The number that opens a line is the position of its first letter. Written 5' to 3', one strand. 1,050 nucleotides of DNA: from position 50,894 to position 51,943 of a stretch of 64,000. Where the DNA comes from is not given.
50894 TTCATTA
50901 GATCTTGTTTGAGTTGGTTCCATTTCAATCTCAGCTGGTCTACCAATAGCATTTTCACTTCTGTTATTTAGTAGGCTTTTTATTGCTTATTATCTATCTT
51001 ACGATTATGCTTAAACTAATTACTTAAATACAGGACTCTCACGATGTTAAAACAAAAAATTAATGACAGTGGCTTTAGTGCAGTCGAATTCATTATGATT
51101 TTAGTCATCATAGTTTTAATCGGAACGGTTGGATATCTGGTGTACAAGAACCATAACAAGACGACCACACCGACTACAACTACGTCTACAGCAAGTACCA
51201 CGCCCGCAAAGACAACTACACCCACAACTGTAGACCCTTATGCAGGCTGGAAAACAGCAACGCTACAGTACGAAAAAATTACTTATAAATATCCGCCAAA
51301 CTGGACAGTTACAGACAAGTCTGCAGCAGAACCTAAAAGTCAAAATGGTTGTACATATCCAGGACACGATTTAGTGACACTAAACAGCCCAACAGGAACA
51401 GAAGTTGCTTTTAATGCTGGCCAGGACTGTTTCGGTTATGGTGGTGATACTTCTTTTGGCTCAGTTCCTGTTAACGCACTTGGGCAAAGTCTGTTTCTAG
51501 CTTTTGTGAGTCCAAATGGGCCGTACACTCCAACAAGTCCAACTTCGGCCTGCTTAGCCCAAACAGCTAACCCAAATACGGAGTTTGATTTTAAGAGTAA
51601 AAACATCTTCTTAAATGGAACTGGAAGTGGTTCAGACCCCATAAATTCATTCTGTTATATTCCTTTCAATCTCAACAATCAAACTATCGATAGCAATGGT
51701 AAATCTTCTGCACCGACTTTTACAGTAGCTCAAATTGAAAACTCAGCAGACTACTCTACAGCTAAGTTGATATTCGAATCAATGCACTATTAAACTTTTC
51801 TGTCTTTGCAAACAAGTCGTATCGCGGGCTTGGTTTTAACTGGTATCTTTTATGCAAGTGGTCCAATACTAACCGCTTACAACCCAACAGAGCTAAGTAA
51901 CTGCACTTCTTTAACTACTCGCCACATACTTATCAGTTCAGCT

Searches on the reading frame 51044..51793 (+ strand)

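Call 5: search_protein_families(library=pfam, proteins=[window:51044-51793:+], max_evalue=0.1)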
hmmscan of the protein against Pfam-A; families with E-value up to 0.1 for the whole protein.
window:51044-51793:+ (249 aa): 7 families
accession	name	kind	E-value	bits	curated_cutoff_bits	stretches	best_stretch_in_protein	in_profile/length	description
PF21827.1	New_glue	-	0.011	15.9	31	1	20-64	11-54/94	New glue protein family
PF18933.6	PsbP_2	-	0.018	15.5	27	0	17-93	3-68/184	PsbP-like protein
PF03896.21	TRAP_alpha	-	0.023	14.3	24.7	1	11-64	121-172/180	Translocon-associated protein (TRAP), alpha subunit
PF12685.13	SpoIIIAH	-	0.025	14.9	30.6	1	17-69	4-46/191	SpoIIIAH-like protein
PF04277.18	OAD_gamma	-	0.036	15.2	27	1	16-60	15-57/76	Oxaloacetate decarboxylase, gamma chain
PF14937.11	DUF4500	-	0.075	13.5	27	0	16-40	34-58/81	Domain of unknown function (DUF4500)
PF05961.16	Chordopox_A13L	-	0.086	13.5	24.1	0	15-47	4-36/69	Chordopoxvirus A13L protein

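Call 6: search_protein_families(library=ncbifam, proteins=[window:51044-51793:+], max_evalue=0.1)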
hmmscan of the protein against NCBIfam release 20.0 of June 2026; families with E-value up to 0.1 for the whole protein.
window:51044-51793:+ (249 aa): 3 families
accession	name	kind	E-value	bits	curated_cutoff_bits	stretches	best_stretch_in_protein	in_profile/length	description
TIGR03931.1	T7SS_Rv3446c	hypoth_equivalog_domain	0.00059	20.2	47.6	1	18-94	5-82/194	type VII secretion-associated protein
NF042931.1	SAG1386_EF1546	equivalog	0.0055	16.8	80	1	4-59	24-81/158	SAG1386/EF1546 family surface-associated protein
TIGR03094.1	sulfo_cyanin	equivalog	0.019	14.4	168.4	1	17-63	10-56/195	sulfocyanin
